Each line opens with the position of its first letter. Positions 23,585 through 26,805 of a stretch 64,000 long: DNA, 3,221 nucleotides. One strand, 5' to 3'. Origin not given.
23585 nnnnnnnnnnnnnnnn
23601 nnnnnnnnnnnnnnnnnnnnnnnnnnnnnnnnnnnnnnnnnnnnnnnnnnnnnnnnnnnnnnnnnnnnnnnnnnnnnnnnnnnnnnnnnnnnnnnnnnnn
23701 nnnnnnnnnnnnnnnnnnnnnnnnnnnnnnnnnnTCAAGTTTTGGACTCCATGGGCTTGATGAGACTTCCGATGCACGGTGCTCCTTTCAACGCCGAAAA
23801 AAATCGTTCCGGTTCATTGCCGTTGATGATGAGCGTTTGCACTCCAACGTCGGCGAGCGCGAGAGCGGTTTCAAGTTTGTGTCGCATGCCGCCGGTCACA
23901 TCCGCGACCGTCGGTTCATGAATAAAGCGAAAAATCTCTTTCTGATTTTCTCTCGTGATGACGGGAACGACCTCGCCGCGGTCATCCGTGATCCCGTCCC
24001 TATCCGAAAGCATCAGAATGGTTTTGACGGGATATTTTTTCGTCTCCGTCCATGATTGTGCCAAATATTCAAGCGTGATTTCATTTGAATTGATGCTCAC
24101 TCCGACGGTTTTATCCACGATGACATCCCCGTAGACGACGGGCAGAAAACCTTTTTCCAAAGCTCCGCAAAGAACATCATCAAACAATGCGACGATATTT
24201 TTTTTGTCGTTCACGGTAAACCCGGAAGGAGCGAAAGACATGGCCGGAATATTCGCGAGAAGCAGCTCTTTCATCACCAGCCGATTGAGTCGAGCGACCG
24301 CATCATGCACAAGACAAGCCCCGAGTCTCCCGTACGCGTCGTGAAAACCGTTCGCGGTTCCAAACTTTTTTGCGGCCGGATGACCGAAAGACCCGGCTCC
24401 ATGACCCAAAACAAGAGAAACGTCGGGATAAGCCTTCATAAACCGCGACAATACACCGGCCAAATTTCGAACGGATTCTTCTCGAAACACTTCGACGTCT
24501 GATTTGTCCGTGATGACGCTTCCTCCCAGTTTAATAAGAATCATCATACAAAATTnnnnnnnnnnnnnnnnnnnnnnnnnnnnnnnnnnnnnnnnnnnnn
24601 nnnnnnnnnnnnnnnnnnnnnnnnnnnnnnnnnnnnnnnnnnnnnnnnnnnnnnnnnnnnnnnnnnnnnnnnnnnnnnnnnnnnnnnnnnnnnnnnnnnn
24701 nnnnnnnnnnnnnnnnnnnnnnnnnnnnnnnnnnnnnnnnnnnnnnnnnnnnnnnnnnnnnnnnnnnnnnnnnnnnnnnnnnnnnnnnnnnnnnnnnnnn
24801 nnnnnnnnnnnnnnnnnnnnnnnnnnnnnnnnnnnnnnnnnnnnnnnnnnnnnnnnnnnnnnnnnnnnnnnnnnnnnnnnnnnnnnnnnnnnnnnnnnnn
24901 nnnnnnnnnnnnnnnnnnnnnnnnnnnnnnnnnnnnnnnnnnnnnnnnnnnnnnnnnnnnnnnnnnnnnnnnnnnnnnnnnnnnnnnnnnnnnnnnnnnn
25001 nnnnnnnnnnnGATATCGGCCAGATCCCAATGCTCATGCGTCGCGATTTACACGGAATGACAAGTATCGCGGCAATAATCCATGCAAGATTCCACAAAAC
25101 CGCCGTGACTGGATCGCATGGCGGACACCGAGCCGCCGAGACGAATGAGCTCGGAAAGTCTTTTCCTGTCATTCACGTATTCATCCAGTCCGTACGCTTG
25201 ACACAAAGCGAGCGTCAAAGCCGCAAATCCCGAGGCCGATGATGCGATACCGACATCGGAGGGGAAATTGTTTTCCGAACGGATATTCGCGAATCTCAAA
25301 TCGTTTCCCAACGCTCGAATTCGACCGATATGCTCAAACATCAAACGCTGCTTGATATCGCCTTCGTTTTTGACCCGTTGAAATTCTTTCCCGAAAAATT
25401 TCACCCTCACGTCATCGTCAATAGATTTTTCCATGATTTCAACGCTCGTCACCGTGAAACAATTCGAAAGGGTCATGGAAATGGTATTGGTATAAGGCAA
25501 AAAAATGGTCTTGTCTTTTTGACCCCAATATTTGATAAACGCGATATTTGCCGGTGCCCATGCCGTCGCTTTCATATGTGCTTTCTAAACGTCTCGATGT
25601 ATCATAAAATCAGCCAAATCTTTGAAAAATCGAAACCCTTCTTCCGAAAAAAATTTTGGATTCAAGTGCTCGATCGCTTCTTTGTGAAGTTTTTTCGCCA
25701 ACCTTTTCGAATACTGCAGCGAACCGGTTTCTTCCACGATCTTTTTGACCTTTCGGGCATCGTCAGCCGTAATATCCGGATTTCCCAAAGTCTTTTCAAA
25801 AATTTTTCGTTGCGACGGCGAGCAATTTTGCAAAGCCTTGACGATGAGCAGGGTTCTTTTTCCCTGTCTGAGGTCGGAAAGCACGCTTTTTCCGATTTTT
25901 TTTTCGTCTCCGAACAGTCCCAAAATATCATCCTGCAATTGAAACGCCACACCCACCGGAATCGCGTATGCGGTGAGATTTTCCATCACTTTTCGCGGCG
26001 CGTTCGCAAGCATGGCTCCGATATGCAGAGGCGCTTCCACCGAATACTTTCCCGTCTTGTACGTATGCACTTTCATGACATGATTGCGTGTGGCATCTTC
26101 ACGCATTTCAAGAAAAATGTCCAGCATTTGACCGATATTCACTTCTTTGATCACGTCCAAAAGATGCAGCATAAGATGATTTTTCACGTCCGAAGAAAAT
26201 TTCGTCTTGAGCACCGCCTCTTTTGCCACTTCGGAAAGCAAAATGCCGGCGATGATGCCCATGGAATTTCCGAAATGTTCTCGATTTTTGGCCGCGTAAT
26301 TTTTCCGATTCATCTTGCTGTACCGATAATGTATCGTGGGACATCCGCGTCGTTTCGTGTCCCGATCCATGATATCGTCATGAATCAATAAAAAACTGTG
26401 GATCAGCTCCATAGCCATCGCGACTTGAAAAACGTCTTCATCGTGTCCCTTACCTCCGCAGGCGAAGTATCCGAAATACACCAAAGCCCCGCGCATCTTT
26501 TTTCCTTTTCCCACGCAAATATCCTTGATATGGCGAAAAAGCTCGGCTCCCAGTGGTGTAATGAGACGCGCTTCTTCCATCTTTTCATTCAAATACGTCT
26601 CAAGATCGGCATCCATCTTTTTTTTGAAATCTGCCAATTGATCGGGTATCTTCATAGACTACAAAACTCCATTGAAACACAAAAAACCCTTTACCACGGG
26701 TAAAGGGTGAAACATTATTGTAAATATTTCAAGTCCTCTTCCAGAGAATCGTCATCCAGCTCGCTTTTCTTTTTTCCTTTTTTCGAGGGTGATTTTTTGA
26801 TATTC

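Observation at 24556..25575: MVD/PMD-family decarboxylase of the mevalonate operon interrupted by a single in-frame TAA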

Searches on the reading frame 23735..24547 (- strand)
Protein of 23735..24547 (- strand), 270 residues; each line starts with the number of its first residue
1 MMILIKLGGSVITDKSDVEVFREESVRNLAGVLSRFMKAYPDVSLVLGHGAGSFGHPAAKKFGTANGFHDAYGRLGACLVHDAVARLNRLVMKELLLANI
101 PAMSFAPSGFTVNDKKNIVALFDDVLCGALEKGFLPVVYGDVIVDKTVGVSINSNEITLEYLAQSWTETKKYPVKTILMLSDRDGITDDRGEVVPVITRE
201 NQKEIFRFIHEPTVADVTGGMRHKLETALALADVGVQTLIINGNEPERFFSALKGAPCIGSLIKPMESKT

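Call 5: search_protein_families(library=pfam, proteins=[window:23735-24547:-])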
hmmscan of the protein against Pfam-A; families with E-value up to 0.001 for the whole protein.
window:23735-24547:- (270 aa): 1 family
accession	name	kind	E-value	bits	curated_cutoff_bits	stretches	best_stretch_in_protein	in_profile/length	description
PF00696.33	AA_kinase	-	3.4e-24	86.3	24.9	1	1-242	1-234/234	Amino acid kinase family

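Call 6: search_protein_families(library=ncbifam, proteins=[window:23735-24547:-])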
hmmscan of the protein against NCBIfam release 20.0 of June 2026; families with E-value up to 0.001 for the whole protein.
window:23735-24547:- (270 aa): 5 families
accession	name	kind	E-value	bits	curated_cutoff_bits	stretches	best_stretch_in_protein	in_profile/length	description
NF040647.1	IPPK_Arch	equivalog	3.4e-55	187.1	120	1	3-263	1-259/259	isopentenyl phosphate kinase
NF000338.1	fomA_AB016934.1.gene6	equivalog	7.7e-11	41.6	550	1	3-244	6-236/266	fosfomycin resistance kinase FomA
NF000122.1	485965_fosC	equivalog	3.1e-08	33.9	350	1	104-251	26-167/182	fosfomycin resistance kinase FosC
TIGR01027.1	proB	equivalog_domain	3.7e-07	29.6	186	1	177-265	161-253/363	glutamate 5-kinase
TIGR00761.1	argB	equivalog_domain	1.2e-05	24.9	151.3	1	130-241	132-231/231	acetylglutamate kinase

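Call 8: find_encoding_contigs(protein=window:23735-24547:-, flank=6000, max_places=10)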
Protein window:23735-24547:- (270 aa): 1 contig read that carries it; 1 place shown.
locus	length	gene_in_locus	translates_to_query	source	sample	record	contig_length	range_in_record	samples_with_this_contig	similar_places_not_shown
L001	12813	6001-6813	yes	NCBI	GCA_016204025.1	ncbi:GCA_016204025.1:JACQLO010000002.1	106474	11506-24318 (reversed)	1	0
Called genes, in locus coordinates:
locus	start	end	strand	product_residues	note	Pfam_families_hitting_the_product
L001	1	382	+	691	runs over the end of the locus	PF22745:Nlig-Ia, PF01653:DNA_ligase_aden, PF03120:OB_DNA_ligase, PF03119:DNA_ligase_ZBD (weak), PF14520:HHH_5 (weak), PF12826:HHH_2, PF14520:HHH_5 (weak), PF00533:BRCT, +1 more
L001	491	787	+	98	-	PF02686:GatC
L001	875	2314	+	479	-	PF01425:Amidase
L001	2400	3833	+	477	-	PF00801:PKD (weak), PF18911:PKD_4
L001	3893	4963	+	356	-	PF00348:polyprenyl_synt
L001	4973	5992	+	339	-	PF22700:MVD-like_N, PF00288:GHMP_kinases_N (faint), PF18376:MDD_C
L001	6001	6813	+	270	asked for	PF00696:AA_kinase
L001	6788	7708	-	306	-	PF00288:GHMP_kinases_N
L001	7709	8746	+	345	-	PF00478:IMPDH (faint), PF01070:FMN_dh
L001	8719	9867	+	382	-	PF00368:HMG-CoA_red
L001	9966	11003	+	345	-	PF08540:HMG_CoA_synt_C (faint), PF08541:ACP_syn_III_C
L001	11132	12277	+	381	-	PF00108:Thiolase_N, PF00109:ketoacyl-synt (weak), PF08545:ACP_syn_III (faint), PF02803:Thiolase_C, PF22691:Thiolase_C_1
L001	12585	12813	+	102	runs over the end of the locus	PF01796:OB_ChsH2_C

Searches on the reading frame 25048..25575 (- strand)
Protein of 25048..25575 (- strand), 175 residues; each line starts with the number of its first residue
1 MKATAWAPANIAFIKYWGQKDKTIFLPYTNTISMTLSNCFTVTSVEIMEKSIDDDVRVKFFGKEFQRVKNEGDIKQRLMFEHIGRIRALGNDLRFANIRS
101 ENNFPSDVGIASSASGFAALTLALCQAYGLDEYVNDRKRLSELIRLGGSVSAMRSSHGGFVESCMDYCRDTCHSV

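Call 21: find_encoding_contigs(protein=window:25048-25575:-, flank=5000, max_places=10)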
Protein window:25048-25575:- (175 aa): no gene with exactly this product is on record in the collection.

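Call 45: list_cluster_members(proteins=[L010:2782-3798:+, window:25051-25575:-, window:11487-14198:+, L019:15219-17930:-, window:63214-63696:+, L017:5480-5962:-])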
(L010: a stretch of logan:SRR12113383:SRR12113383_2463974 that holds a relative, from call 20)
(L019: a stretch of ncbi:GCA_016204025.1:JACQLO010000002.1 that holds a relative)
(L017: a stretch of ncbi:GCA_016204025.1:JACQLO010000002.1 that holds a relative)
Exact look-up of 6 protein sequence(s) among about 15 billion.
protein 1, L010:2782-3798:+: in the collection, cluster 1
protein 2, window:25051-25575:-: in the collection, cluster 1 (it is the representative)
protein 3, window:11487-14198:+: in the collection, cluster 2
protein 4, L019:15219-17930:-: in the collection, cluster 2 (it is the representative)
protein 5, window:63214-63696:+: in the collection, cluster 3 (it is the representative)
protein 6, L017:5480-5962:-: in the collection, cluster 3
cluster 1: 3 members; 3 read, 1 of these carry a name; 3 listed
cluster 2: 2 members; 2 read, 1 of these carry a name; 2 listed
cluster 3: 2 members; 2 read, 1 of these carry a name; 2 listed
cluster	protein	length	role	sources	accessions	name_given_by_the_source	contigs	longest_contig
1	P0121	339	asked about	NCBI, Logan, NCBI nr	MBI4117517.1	MAG: diphosphomevalonate decarboxylase [Parcubacteria group bacterium] | diphosphomevalonate decarboxylase [Parcubacteria group bacterium]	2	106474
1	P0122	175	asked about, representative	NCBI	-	-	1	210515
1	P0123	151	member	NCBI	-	-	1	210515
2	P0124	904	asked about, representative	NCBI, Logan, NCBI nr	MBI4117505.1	MAG: hypothetical protein HY453_00255 [Parcubacteria group bacterium] | hypothetical protein [Parcubacteria group bacterium]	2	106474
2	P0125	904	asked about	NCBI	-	-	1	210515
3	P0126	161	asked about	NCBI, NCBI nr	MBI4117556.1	MAG: DUF2975 domain-containing protein [Parcubacteria group bacterium] | DUF2975 domain-containing protein [Parcubacteria group bacterium]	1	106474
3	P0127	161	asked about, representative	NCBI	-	-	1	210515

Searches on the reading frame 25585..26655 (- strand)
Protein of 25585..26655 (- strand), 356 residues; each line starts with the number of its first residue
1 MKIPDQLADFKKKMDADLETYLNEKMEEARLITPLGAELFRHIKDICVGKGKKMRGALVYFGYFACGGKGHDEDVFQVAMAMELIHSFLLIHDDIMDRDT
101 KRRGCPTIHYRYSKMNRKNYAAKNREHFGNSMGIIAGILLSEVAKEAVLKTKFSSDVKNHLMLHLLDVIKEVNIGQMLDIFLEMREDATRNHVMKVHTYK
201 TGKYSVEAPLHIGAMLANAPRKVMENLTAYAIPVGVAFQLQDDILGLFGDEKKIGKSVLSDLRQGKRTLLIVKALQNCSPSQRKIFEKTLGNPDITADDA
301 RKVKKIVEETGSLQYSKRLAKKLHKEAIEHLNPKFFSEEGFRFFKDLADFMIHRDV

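Call 5: search_protein_families(library=pfam, proteins=[window:25585-26655:-])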
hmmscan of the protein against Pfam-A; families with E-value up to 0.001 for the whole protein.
window:25585-26655:- (356 aa): 1 family
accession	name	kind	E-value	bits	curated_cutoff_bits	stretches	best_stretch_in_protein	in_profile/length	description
PF00348.22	polyprenyl_synt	-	5.5e-57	193.3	27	1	41-305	6-249/251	Polyprenyl synthetase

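Call 20: find_encoding_contigs(protein=window:25585-26655:-, flank=5000, max_places=10)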
Protein window:25585-26655:- (356 aa): 3 contigs read that carry it; 3 places shown.
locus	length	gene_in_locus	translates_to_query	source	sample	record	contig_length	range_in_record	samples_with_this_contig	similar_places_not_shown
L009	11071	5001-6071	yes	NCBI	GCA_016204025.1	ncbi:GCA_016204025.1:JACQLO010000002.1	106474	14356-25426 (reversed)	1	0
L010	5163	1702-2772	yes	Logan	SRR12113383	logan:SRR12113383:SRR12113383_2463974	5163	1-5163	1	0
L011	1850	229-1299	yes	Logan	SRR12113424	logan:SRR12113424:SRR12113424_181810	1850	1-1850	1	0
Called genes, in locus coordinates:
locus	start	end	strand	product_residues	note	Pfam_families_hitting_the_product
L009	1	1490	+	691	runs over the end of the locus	PF22745:Nlig-Ia, PF01653:DNA_ligase_aden, PF03120:OB_DNA_ligase, PF03119:DNA_ligase_ZBD (weak), PF14520:HHH_5 (weak), PF12826:HHH_2, PF14520:HHH_5 (weak), PF00533:BRCT, +1 more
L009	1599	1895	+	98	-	PF02686:GatC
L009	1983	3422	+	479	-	PF01425:Amidase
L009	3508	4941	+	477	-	PF00801:PKD (weak), PF18911:PKD_4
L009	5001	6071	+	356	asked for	PF00348:polyprenyl_synt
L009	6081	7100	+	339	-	PF22700:MVD-like_N, PF00288:GHMP_kinases_N (faint), PF18376:MDD_C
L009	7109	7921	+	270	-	PF00696:AA_kinase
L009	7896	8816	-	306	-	PF00288:GHMP_kinases_N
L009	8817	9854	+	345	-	PF00478:IMPDH (faint), PF01070:FMN_dh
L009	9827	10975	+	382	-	PF00368:HMG-CoA_red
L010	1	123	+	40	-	?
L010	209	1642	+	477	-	PF00801:PKD (weak), PF18911:PKD_4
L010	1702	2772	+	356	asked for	PF00348:polyprenyl_synt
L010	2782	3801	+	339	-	PF22700:MVD-like_N, PF00288:GHMP_kinases_N (faint), PF18376:MDD_C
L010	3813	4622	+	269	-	PF00696:AA_kinase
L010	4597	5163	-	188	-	?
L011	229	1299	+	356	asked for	PF00348:polyprenyl_synt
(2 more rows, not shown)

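Call 31: find_related_loci(query=L010:2782-3798:+, collection=genome_contigs, flank=3000)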
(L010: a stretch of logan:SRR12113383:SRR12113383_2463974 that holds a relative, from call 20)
Query L010:2782-3798:+ (339 aa) in genome_contigs; peptide patterns used: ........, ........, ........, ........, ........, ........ (x = any residue, [..] = any of these).
19 stretches matched a pattern; 2 encode a relative of the query (tblastn E <= 1e-3); 2 distinct loci.
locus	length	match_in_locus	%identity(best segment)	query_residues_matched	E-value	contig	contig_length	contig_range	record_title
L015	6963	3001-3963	44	1-333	1e-73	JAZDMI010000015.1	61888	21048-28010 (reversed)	MAG: Candidatus Gottesmanbacteria bacterium isolate MEGAHIT-group-0.642 k141_7792527, whole genome shotgun sequence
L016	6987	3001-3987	41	7-338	8e-74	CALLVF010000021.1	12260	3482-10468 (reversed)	MAG: uncultured Patescibacteria group bacterium isolate L1_Bin_METABAT__168_1 genome assembly, contig: c_000000705848, w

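Call 44: search_solved_structures(query=L010:2782-3798:+, show_alignments=3, max_evalue=1e-10)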
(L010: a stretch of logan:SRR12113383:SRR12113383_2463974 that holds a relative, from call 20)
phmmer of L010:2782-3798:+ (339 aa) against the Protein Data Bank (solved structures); distinct sequences matched with E-value up to 1e-10: 18.
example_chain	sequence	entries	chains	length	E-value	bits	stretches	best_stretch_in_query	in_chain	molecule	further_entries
6n0x_A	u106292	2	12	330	1.4e-63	218.4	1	2-335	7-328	Diphosphomevalonate decarboxylase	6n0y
6n0z_A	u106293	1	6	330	2.4e-62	214.2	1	2-335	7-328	Diphosphomevalonate decarboxylase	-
2hk2_A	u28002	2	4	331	9.5e-41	143.3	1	5-302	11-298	Diphosphomevalonate decarboxylase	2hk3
5v2l_A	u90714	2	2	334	5.7e-40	140.7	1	5-303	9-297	Mevalonate diphosphate decarboxylase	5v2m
6e2s_A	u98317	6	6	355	7e-40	140.4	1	5-303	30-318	Mevalonate diphosphate decarboxylase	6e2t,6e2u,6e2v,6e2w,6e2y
6n10_A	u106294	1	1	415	1.2e-36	129.8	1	3-301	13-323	Diphosphomevalonate decarboxylase MVD1, peroxisomal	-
6xr5_A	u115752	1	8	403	5.7e-36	127.6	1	2-298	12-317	Diphosphomevalonate decarboxylase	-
3qt5_A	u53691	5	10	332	1.9e-35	125.9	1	5-302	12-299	Mevalonate diphosphate decarboxylase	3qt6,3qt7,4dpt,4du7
3qt8_A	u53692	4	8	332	4.9e-35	124.5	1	5-302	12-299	Mevalonate diphosphate decarboxylase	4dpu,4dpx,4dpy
3f0n_A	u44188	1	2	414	5.6e-35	124.3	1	3-305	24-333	MEVALONATE PYROPHOSPHATE DECARBOXYLASE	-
4dpw_A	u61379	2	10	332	2.5e-34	122.2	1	5-302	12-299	Mevalonate diphosphate decarboxylase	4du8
5gmd_A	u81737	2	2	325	1.4e-32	116.5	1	3-332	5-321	Diphosphomevalonate decarboxylase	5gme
4z7c_A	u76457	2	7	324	1.4e-32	116.5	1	3-332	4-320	Diphosphomevalonate decarboxylase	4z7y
1fi4_A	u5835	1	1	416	2.3e-32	115.7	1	3-302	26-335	MEVALONATE 5-DIPHOSPHATE DECARBOXYLASE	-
3d4j_A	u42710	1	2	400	3.7e-32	115.1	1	3-305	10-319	Diphosphomevalonate decarboxylase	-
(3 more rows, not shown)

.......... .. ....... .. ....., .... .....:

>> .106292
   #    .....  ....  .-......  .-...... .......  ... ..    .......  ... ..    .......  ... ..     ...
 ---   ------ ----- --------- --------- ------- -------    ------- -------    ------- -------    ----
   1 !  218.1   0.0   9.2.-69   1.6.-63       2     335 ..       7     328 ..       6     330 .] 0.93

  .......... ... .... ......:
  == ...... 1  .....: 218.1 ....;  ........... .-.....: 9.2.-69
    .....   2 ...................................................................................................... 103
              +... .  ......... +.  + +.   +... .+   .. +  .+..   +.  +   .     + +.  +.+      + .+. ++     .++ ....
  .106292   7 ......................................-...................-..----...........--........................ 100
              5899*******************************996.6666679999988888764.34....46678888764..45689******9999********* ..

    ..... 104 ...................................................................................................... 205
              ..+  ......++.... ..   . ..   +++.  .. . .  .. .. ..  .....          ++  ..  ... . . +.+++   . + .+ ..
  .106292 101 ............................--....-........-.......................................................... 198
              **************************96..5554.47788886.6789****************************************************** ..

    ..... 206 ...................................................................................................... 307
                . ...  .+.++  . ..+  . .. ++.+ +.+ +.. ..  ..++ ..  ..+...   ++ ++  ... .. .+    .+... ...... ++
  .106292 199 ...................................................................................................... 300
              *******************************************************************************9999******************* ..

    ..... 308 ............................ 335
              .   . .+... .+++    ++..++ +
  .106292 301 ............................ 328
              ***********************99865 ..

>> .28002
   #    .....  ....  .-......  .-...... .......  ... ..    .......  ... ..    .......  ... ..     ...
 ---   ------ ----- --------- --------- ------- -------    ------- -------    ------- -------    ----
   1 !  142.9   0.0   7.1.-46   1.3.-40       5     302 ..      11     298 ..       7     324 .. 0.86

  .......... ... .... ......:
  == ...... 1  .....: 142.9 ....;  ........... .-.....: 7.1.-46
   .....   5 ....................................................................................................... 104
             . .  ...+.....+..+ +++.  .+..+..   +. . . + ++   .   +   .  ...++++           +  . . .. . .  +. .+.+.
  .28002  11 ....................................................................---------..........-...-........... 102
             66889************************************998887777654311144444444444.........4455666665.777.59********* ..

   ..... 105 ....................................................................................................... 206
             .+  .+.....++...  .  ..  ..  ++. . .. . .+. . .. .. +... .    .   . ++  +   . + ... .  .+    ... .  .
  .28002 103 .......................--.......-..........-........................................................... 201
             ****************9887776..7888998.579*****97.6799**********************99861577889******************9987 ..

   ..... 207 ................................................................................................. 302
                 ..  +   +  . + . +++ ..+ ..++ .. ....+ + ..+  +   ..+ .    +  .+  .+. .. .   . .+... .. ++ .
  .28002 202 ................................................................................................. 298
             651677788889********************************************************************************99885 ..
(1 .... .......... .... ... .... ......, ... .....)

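Call 46: find_related_loci(query=L010:2782-3798:+, collection=metagenome_contigs, flank=2000)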
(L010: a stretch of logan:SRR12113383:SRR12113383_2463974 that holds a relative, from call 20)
Query L010:2782-3798:+ (339 aa) in metagenome_contigs; peptide patterns used: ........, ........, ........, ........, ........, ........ (x = any residue, [..] = any of these).
31 stretches matched a pattern; 4 encode a relative of the query (tblastn E <= 1e-3); 4 distinct loci.
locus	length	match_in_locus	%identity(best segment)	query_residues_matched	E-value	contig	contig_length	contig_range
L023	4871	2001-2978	39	7-335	3e-74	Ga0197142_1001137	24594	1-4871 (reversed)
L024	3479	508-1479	39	7-333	8e-72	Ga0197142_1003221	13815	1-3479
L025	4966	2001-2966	39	7-331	1e-69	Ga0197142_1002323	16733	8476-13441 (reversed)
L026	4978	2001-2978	40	7-335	1e-73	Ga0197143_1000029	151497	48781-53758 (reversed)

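Call 61: find_homologous_proteins(query=P0124, max_evalue=0.00001)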
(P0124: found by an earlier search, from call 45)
Query P0124 (904 aa): 2 proteins with E <= 0.00001 among 8000 candidates.
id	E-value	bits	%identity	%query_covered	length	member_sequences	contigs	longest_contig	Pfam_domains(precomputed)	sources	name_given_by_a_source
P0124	0.0e+0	2057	100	100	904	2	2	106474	PF25275.2,PF09136.17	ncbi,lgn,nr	ncbi:MAG: hypothetical protein HY453_00255 [Parcubacteria group bacterium]|nr:hypothetical protein [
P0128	1.1e-17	82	33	10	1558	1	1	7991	PF17957.8,PF13287.13,PF18998.7,PF09136.17,PF19077.7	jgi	jgi:uncharacterized repeat protein (TIGR02543 family)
